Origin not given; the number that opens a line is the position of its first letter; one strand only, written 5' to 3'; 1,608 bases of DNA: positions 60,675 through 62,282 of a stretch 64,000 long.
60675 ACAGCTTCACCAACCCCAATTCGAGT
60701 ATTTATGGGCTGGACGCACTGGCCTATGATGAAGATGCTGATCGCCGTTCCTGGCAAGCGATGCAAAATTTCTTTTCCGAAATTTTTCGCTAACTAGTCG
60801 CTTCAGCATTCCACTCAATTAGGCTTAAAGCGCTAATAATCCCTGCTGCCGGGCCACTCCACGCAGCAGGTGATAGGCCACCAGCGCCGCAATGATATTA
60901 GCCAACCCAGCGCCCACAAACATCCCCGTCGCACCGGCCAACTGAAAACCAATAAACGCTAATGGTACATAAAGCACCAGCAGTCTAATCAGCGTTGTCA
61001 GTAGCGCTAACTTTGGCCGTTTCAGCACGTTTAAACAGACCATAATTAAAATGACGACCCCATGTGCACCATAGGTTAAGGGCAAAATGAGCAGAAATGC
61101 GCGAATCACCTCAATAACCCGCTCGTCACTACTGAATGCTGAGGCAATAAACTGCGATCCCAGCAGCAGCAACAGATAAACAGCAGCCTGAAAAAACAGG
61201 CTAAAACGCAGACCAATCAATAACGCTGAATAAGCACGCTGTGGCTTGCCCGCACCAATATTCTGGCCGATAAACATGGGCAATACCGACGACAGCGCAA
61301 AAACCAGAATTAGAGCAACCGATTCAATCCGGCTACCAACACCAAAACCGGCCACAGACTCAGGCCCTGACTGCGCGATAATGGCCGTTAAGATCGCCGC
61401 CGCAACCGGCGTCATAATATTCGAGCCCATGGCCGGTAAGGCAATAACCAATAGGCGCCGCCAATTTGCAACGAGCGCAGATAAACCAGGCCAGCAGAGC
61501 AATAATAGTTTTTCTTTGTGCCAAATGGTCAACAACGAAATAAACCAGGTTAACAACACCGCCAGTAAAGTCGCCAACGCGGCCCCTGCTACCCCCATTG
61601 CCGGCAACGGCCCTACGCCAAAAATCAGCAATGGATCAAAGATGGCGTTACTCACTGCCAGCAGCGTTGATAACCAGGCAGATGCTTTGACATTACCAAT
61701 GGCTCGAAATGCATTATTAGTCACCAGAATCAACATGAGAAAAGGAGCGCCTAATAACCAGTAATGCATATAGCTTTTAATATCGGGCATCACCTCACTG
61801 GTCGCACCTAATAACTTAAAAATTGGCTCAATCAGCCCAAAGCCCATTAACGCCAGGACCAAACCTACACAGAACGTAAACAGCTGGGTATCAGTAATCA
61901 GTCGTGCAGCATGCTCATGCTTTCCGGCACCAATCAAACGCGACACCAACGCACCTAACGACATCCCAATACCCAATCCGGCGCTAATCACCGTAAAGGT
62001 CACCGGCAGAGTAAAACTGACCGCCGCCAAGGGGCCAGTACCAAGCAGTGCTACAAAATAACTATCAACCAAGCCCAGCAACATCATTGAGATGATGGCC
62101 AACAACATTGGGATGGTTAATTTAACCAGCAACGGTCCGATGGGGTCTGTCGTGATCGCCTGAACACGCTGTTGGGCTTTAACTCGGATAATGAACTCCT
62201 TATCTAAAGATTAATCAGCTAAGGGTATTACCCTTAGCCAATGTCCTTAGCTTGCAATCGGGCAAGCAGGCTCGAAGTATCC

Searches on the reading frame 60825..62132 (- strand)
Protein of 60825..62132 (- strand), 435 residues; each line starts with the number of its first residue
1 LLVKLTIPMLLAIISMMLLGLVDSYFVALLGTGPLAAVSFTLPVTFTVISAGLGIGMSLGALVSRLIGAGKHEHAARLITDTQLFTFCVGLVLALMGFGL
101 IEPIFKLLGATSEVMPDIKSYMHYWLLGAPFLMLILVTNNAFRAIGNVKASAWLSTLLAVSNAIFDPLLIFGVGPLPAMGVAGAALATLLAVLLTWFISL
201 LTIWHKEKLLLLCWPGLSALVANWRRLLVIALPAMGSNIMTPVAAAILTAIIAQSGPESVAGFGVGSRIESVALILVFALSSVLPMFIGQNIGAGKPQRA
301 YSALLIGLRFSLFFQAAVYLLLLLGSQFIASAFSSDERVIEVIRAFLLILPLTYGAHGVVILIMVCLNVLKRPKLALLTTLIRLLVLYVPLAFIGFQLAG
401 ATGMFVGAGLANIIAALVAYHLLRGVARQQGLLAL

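Call 86: search_protein_families(library=ncbifam, proteins=[window:60825-62132:-], max_evalue=1e-20)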
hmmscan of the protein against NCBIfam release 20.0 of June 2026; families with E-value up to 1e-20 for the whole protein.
window:60825-62132:- (435 aa): 2 families
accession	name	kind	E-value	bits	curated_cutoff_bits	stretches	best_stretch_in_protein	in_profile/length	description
TIGR00797.1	matE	subfamily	2.8e-59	201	147.4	1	8-394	1-383/396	MATE family efflux transporter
NF041801.1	MATE_SolL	equivalog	2.8e-30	105.5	780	1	2-424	22-447/458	solanimycin export family MATE transporter SolL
